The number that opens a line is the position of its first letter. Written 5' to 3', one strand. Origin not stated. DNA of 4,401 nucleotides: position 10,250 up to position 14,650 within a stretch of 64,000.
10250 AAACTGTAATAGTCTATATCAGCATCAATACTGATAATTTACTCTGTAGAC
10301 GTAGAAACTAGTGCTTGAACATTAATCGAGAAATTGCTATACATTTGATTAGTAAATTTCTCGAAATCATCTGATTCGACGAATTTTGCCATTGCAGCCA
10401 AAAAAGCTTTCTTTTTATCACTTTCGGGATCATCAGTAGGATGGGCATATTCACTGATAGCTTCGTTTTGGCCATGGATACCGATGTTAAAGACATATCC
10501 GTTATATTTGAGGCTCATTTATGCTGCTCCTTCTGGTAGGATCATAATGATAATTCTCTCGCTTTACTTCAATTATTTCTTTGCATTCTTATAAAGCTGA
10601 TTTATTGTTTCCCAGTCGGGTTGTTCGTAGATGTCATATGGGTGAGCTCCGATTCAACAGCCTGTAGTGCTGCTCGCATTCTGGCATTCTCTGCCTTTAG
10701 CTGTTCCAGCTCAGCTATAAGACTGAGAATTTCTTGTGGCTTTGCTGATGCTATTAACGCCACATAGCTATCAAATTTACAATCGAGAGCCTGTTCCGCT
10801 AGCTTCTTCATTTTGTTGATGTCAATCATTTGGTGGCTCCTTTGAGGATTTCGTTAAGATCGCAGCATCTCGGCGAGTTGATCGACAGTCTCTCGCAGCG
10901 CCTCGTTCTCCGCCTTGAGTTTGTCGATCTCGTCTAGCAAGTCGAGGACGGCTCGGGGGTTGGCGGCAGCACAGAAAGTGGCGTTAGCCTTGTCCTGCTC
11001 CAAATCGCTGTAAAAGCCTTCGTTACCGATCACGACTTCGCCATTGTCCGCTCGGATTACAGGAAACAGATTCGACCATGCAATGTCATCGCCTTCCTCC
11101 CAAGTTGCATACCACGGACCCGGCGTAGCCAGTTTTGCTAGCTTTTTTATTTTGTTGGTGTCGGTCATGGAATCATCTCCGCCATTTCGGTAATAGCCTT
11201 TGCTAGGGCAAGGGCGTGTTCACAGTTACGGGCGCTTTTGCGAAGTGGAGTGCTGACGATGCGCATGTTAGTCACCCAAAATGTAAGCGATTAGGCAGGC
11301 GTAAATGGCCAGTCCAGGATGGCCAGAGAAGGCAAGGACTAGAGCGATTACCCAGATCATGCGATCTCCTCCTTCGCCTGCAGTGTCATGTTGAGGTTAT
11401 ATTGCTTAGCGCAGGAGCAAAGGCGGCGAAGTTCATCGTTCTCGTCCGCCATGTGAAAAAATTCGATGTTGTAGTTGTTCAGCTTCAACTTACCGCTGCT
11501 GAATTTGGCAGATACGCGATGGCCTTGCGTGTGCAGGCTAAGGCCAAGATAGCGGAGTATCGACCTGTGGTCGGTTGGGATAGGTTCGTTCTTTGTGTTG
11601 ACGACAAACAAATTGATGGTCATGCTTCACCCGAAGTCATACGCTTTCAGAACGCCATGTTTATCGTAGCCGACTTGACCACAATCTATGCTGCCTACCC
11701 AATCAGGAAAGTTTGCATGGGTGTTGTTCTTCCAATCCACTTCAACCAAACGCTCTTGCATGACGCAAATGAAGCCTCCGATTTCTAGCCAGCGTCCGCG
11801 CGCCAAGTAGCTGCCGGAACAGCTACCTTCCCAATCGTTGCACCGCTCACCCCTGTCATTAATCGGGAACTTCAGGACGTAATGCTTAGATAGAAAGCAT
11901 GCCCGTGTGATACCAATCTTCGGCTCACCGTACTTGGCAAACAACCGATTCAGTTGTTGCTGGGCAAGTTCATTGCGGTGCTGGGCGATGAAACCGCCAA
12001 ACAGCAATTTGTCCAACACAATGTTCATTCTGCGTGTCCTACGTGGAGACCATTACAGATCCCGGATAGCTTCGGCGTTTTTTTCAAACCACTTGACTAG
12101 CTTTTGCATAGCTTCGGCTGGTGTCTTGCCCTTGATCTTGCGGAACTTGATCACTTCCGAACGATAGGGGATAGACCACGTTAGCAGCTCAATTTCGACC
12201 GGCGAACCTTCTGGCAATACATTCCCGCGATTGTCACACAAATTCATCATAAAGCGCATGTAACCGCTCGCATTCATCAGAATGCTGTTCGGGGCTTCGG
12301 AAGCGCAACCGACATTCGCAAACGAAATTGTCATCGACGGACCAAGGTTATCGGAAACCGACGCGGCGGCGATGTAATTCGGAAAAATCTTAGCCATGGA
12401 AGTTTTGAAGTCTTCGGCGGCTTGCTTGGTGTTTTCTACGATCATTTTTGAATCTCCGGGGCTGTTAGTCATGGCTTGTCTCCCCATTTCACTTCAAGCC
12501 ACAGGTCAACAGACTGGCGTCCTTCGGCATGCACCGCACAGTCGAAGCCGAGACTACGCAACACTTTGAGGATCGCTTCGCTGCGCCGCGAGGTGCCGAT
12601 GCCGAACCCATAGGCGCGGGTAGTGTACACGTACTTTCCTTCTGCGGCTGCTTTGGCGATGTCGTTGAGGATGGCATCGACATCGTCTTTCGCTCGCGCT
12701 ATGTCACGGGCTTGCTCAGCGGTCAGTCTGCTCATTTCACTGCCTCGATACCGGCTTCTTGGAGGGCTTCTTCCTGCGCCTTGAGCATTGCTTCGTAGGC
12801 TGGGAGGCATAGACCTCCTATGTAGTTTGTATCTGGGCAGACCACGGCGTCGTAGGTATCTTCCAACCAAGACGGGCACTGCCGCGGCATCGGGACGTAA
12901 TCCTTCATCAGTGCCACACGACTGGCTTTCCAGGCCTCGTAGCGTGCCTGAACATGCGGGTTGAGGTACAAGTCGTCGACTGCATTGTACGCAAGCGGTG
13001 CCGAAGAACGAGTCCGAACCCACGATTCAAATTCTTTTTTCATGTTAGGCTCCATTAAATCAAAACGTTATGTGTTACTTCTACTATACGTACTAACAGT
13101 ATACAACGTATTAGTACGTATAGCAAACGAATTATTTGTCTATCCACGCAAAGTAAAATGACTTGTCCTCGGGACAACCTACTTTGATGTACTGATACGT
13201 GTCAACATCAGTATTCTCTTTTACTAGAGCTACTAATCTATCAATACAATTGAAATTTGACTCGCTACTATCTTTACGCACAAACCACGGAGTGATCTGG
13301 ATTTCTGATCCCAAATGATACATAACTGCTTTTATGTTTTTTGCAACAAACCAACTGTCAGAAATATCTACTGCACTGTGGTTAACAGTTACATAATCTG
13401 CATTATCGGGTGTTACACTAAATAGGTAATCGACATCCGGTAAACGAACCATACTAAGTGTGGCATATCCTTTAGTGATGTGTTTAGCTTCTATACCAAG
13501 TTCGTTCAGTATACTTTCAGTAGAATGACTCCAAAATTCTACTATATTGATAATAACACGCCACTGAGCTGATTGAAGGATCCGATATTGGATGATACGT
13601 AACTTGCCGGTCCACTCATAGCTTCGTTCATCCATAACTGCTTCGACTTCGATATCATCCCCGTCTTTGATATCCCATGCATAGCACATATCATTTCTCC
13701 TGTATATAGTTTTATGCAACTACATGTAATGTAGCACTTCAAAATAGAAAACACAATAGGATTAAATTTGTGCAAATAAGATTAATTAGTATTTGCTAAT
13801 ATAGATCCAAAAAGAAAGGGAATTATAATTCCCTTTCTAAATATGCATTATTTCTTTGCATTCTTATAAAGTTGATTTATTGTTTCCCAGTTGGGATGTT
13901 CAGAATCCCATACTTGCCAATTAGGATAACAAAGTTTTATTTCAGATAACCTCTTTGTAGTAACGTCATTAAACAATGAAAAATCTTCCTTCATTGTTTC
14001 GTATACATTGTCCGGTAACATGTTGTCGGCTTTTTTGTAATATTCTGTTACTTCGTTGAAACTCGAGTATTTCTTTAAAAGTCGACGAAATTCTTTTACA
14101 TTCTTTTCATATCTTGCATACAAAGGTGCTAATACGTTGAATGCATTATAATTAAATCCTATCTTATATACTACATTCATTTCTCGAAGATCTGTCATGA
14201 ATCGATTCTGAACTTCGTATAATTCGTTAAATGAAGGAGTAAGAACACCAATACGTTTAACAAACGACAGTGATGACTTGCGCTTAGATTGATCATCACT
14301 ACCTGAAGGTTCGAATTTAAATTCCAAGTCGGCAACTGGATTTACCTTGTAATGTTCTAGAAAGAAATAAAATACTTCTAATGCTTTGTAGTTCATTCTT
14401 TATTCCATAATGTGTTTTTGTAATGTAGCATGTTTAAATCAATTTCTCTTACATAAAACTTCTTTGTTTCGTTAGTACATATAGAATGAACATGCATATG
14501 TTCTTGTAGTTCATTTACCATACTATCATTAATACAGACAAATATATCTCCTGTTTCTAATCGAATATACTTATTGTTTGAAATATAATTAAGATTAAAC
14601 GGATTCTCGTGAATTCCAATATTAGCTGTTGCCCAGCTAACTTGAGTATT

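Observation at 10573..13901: A 3.2-kb GC-rich island bounded by a 55-bp direct repeat of a gene 3' end, a likely recombination scar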

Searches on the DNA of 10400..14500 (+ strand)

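Call 5: search_dna_similar(query=window:10400-14500:+, collection=phages, mode=near, max_rows=40)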
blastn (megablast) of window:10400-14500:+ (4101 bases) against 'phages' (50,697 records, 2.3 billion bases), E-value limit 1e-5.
Records with a match: 10; places in all: 11; records where one place covers at least 80% of the query: 1.
Best place of each record, by identity: 95-99% 10.
By first word of the organism name: Pseudomonas 10.
By host as written in the record: Pseudomonas aeruginosa PAO1 5; - 3; Pseudomonas aeruginosa 2.
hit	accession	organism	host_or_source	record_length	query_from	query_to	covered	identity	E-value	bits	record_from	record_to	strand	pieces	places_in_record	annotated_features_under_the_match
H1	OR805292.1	Pseudomonas phage Cassandra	Pseudomonas aeruginosa PAO1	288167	1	4101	96%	97.2%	0e+0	6672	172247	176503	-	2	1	hypothetical protein (x14)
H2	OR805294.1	Pseudomonas phage Ettore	Pseudomonas aeruginosa PAO1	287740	1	4101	77%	97.1%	0e+0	5316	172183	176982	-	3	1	hypothetical protein (x15)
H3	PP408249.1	Pseudomonas phage vB_Pa-PAC2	Pseudomonas aeruginosa PAO1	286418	1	4010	73%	97.2%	0e+0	5097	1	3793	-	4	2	hypothetical protein (x9) | 4Fe-4S ferredoxin-type domain-containing protein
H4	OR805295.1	Pseudomonas phage Paride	Pseudomonas aeruginosa PAO1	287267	1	4101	73%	96.9%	0e+0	4996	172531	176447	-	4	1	hypothetical protein (x10)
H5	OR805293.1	Pseudomonas phage Deifobo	Pseudomonas aeruginosa PAO1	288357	1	4101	72%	96.9%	0e+0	4962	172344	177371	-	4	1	hypothetical protein (x13)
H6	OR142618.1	Pseudomonas phage Callisto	Pseudomonas aeruginosa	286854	1219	4101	64%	97.3%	0e+0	4454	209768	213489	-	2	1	hypothetical protein (x8)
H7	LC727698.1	Pseudomonas phage sp. 30-3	Pseudomonas aeruginosa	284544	1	4101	56%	97.7%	0e+0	3966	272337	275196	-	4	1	hypothetical protein (x7)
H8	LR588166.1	Pseudomonas phage vB_PaeM_MIJ3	-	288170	1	4101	56%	95.8%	0e+0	3687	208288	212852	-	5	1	hypothetical protein (x9) | virion structural protein: virion structural protein | Hypothetical protein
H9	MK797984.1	Pseudomonas phage vB_PaeM_PA5oct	-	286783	1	4101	55%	95.6%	0e+0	3683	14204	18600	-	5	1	LTR region found with double sequencing coverage, indicating a ... | hypothetical protein (x10)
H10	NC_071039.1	Pseudomonas phage vB_PaeM_PA5oct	-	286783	1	4101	55%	95.6%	0e+0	3683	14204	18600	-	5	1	LTR region found with double sequencing coverage, indicating a ... | hypothetical protein (x9) | dual specificity phosphatase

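Call 6: get_annotated_region(hit=H1, flank=3000)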
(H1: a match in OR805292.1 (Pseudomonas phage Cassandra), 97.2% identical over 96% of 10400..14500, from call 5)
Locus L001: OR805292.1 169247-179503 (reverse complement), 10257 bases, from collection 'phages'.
description: Pseudomonas phage Cassandra, complete genome.
organism: Pseudomonas phage Cassandra (NCBI taxid 3092175)
taxonomy: Viruses; Duplodnaviria; Heunggongvirae; Uroviricota; Caudoviricetes; Arenbergviridae; Wroclawvirus
host: Pseudomonas aeruginosa PAO1; source: sewage water facility; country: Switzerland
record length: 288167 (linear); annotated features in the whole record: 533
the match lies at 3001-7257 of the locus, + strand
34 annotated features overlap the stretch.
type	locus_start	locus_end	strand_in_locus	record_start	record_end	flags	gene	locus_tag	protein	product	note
CDS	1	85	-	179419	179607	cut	-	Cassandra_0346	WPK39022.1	hypothetical protein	unknown function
CDS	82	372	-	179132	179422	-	-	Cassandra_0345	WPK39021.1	hypothetical protein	unknown function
CDS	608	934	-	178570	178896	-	-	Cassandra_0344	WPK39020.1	hypothetical protein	unknown function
CDS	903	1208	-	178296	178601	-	-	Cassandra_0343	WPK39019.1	hypothetical protein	unknown function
CDS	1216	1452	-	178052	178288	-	-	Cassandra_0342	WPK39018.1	hypothetical protein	unknown function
CDS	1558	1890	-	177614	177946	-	-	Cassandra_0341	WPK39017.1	hypothetical protein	unknown function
CDS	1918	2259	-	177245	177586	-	-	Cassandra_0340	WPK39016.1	hypothetical protein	unknown function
CDS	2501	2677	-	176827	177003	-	-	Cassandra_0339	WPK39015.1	hypothetical protein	unknown function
CDS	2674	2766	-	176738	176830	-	-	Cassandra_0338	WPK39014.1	hypothetical protein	unknown function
CDS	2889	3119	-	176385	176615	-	-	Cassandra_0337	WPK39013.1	hypothetical protein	unknown function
CDS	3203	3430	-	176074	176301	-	-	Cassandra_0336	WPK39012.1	hypothetical protein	unknown function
CDS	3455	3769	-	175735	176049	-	-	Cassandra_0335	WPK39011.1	hypothetical protein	unknown function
CDS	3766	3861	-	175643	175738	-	-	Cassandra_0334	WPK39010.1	hypothetical protein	unknown function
CDS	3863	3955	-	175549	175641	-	-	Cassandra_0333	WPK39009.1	hypothetical protein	unknown function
CDS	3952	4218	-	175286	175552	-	-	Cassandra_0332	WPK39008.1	hypothetical protein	unknown function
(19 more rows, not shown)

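Call 7: get_annotated_region(hit=H2, flank=3000)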
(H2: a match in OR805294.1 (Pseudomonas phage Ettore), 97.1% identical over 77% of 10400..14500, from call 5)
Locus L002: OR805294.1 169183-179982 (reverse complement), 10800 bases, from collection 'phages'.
description: Pseudomonas phage Ettore, complete genome.
organism: Pseudomonas phage Ettore (NCBI taxid 3092177)
taxonomy: Viruses; Duplodnaviria; Heunggongvirae; Uroviricota; Caudoviricetes; Arenbergviridae; Wroclawvirus
host: Pseudomonas aeruginosa PAO1; source: sewage water facility; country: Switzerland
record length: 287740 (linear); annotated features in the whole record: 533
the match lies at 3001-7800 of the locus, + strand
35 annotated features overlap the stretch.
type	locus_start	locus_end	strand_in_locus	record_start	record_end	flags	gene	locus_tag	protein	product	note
CDS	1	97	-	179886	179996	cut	-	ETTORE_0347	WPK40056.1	hypothetical protein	unknown function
CDS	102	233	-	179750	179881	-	-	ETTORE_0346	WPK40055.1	hypothetical protein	unknown function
CDS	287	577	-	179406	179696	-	-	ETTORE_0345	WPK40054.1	hypothetical protein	unknown function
CDS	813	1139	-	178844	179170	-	-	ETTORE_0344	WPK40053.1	hypothetical protein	unknown function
CDS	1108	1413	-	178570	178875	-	-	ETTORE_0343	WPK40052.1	hypothetical protein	unknown function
CDS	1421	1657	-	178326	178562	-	-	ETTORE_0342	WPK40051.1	hypothetical protein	unknown function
CDS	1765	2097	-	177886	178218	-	-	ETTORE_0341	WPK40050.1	hypothetical protein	unknown function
CDS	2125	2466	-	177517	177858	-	-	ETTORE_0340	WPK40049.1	hypothetical protein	unknown function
CDS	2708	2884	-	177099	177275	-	-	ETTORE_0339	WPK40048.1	hypothetical protein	unknown function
CDS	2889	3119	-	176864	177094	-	-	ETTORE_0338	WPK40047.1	hypothetical protein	unknown function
CDS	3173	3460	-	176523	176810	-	-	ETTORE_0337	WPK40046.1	hypothetical protein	unknown function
CDS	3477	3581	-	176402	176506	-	-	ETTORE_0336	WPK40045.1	hypothetical protein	unknown function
CDS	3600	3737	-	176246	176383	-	-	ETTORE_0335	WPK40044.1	hypothetical protein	unknown function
CDS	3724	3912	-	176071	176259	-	-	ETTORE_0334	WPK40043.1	hypothetical protein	unknown function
CDS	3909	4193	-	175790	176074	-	-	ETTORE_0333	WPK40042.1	hypothetical protein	unknown function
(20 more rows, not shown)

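Call 8: get_annotated_region(hit=H9, flank=3000)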
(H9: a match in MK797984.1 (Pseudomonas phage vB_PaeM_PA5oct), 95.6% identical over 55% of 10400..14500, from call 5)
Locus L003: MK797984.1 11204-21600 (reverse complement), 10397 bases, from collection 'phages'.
description: Pseudomonas phage vB_PaeM_PA5oct, complete genome.
organism: Pseudomonas phage vB_PaeM_PA5oct (NCBI taxid 2163605)
taxonomy: Viruses; Duplodnaviria; Heunggongvirae; Uroviricota; Caudoviricetes; Arenbergviridae; Wroclawvirus; Wroclawvirus PA5oct
host: -; source: -; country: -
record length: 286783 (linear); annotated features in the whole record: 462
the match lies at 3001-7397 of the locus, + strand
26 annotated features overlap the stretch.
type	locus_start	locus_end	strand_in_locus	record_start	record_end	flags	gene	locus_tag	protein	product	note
repeat_region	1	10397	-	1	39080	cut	-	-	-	-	LTR region found with double sequencing coverage, indicating a duplication at the end of the genome in the capsid and a ...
CDS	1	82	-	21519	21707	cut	-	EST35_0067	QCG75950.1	hypothetical protein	-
CDS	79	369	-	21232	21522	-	-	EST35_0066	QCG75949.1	hypothetical protein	-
CDS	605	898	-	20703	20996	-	-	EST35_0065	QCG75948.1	hypothetical protein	-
CDS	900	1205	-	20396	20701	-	-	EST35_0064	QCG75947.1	hypothetical protein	-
CDS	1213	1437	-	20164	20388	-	-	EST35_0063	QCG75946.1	hypothetical protein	-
CDS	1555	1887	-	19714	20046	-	-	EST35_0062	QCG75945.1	hypothetical protein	-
CDS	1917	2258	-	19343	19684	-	-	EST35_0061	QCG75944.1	hypothetical protein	-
CDS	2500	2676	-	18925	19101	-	-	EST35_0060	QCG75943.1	protein tyrosine phosphatase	-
CDS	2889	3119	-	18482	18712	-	-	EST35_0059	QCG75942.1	hypothetical protein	-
CDS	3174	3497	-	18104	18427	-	-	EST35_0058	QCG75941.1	hypothetical protein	-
CDS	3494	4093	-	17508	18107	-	-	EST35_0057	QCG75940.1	hypothetical protein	-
CDS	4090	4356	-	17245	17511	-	-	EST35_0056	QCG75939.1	hypothetical protein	-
CDS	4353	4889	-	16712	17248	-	-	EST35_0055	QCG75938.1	hypothetical protein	-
CDS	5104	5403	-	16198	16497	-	-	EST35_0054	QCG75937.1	hypothetical protein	-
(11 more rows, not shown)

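Call 9: get_annotated_region(hit=H4, flank=3000)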
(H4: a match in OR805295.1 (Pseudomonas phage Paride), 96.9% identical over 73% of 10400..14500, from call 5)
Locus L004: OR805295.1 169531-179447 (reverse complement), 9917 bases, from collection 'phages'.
description: Pseudomonas phage Paride, complete genome.
organism: Pseudomonas phage Paride (NCBI taxid 3092178)
taxonomy: Viruses; Duplodnaviria; Heunggongvirae; Uroviricota; Caudoviricetes; Arenbergviridae; Wroclawvirus
host: Pseudomonas aeruginosa PAO1; source: vegetal compost; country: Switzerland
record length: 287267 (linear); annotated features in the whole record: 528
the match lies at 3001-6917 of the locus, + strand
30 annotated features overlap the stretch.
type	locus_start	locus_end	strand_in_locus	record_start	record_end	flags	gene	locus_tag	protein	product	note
CDS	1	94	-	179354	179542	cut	-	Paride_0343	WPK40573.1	hypothetical protein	unknown function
CDS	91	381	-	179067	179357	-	-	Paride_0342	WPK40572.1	hypothetical protein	unknown function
CDS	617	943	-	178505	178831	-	-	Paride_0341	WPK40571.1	hypothetical protein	unknown function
CDS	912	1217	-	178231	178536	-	-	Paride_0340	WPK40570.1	hypothetical protein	unknown function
CDS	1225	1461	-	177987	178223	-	-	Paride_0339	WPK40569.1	hypothetical protein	unknown function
CDS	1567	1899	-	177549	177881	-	-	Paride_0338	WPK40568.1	hypothetical protein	unknown function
CDS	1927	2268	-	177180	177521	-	-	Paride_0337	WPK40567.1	hypothetical protein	unknown function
CDS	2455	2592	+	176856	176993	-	-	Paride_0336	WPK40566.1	hypothetical protein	unknown function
CDS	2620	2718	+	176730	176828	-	-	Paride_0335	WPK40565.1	hypothetical protein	unknown function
CDS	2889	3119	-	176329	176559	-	-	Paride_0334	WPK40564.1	hypothetical protein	unknown function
CDS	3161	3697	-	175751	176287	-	-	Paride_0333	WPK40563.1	hypothetical protein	unknown function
CDS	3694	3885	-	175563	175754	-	-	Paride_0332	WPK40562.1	hypothetical protein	unknown function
CDS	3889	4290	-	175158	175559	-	-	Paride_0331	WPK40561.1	hypothetical protein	unknown function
CDS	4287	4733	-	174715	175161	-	-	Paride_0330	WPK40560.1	hypothetical protein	unknown function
CDS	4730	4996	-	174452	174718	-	-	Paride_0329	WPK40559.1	hypothetical protein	unknown function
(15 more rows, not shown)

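Call 10: get_annotated_region(hit=H5, flank=3000)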
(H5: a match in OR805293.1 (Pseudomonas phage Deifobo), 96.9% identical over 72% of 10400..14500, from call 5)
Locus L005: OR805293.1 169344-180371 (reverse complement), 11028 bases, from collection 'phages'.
description: Pseudomonas phage Deifobo, complete genome.
organism: Pseudomonas phage Deifobo (NCBI taxid 3092176)
taxonomy: Viruses; Duplodnaviria; Heunggongvirae; Uroviricota; Caudoviricetes; Arenbergviridae; Wroclawvirus
host: Pseudomonas aeruginosa PAO1; source: sewage water facility; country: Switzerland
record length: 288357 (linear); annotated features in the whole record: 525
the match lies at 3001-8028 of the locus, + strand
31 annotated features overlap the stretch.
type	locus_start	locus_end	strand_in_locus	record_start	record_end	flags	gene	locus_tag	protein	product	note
CDS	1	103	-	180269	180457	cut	-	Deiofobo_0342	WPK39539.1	hypothetical protein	unknown function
CDS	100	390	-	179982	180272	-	-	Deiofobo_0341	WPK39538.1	hypothetical protein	unknown function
CDS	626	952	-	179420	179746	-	-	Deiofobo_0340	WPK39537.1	hypothetical protein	unknown function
CDS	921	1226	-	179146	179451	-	-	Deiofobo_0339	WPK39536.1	hypothetical protein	unknown function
CDS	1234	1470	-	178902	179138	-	-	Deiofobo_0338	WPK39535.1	hypothetical protein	unknown function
CDS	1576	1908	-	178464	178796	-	-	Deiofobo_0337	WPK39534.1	hypothetical protein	unknown function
CDS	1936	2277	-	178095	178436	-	-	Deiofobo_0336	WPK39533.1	hypothetical protein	unknown function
CDS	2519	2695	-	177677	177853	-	-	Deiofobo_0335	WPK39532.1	hypothetical protein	unknown function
CDS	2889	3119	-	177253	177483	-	-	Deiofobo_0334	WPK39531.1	hypothetical protein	unknown function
CDS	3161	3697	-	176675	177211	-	-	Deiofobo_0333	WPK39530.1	hypothetical protein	unknown function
CDS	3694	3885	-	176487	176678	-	-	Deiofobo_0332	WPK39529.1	hypothetical protein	unknown function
CDS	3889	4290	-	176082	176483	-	-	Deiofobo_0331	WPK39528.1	hypothetical protein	unknown function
CDS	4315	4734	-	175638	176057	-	-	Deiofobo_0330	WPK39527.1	hypothetical protein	unknown function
CDS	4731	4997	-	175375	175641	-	-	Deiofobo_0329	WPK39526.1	hypothetical protein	unknown function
CDS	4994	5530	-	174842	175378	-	-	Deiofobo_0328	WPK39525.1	hypothetical protein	unknown function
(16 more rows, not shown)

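Call 11: get_annotated_region(hit=H6, flank=4500)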
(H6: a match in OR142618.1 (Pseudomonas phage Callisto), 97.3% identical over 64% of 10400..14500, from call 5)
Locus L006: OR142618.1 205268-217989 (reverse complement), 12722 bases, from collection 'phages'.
description: Pseudomonas phage Callisto, complete genome.
organism: Pseudomonas phage Callisto (NCBI taxid 3061955)
taxonomy: Viruses; Duplodnaviria; Heunggongvirae; Uroviricota; Caudoviricetes; Arenbergviridae; Wroclawvirus
host: Pseudomonas aeruginosa; source: water; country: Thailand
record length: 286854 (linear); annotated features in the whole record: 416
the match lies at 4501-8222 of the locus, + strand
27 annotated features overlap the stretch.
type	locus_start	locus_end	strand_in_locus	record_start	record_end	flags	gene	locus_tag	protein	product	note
CDS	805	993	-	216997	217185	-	-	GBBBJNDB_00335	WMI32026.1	hypothetical protein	-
CDS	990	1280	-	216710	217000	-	-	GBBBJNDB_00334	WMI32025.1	hypothetical protein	-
CDS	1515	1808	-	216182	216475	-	-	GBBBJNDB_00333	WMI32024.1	hypothetical protein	-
CDS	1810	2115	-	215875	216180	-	-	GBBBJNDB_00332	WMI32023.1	hypothetical protein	-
CDS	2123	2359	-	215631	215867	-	-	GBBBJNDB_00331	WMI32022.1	hypothetical protein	-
CDS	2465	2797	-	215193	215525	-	-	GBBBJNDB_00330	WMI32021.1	hypothetical protein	-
CDS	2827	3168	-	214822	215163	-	-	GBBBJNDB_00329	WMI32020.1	hypothetical protein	-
CDS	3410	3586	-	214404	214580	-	-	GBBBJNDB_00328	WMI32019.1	hypothetical protein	-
CDS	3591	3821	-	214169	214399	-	-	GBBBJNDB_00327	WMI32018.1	hypothetical protein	-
CDS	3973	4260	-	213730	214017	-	-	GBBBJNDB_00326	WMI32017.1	hypothetical protein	-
CDS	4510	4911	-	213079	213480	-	-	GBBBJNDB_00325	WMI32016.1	hypothetical protein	-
CDS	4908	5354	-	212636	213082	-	-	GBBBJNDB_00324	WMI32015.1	hypothetical protein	-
CDS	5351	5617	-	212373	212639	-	-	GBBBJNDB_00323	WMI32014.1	hypothetical protein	-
CDS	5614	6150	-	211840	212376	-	-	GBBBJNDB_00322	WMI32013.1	hypothetical protein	-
CDS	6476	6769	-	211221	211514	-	-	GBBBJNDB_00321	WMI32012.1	hypothetical protein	-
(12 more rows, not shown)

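Call 12: get_annotated_region(hit=H7, flank=3000)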
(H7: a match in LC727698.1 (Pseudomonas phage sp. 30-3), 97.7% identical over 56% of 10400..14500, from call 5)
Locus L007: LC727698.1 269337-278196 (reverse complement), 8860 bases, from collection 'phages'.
description: Pseudomonas phage sp. 30-3 phi30-3 DNA, complete genome.
organism: Pseudomonas phage sp. 30-3 (NCBI taxid 2972143)
taxonomy: Viruses; Duplodnaviria; Heunggongvirae; Uroviricota; Caudoviricetes; Arenbergviridae; Wroclawvirus
host: Pseudomonas aeruginosa; source: Waste water; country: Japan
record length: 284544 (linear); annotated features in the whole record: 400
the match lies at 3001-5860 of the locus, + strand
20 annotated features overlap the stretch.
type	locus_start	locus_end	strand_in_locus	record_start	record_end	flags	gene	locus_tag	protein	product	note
CDS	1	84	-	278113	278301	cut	-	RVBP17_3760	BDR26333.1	hypothetical protein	-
CDS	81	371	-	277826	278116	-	-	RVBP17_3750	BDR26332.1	hypothetical protein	-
CDS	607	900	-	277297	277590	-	-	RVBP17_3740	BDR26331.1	hypothetical protein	-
CDS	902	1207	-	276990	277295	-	-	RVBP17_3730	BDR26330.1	hypothetical protein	-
CDS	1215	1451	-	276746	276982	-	-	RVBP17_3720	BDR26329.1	hypothetical protein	-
CDS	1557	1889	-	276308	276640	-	-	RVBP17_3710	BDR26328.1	hypothetical protein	-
CDS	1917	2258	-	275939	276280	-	-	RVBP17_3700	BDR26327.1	hypothetical protein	-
CDS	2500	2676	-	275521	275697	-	-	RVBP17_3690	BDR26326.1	hypothetical protein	-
CDS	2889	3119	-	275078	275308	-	-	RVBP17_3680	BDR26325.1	hypothetical protein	-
CDS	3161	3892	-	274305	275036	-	-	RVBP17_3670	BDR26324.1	hypothetical protein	-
CDS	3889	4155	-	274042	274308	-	-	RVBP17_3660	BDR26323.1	hypothetical protein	-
CDS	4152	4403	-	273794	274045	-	-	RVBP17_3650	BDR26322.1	hypothetical protein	-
CDS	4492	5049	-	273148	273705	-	-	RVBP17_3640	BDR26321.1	hypothetical protein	-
CDS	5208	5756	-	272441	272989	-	-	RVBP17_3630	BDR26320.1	hypothetical protein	-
CDS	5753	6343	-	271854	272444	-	-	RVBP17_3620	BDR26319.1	hypothetical protein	-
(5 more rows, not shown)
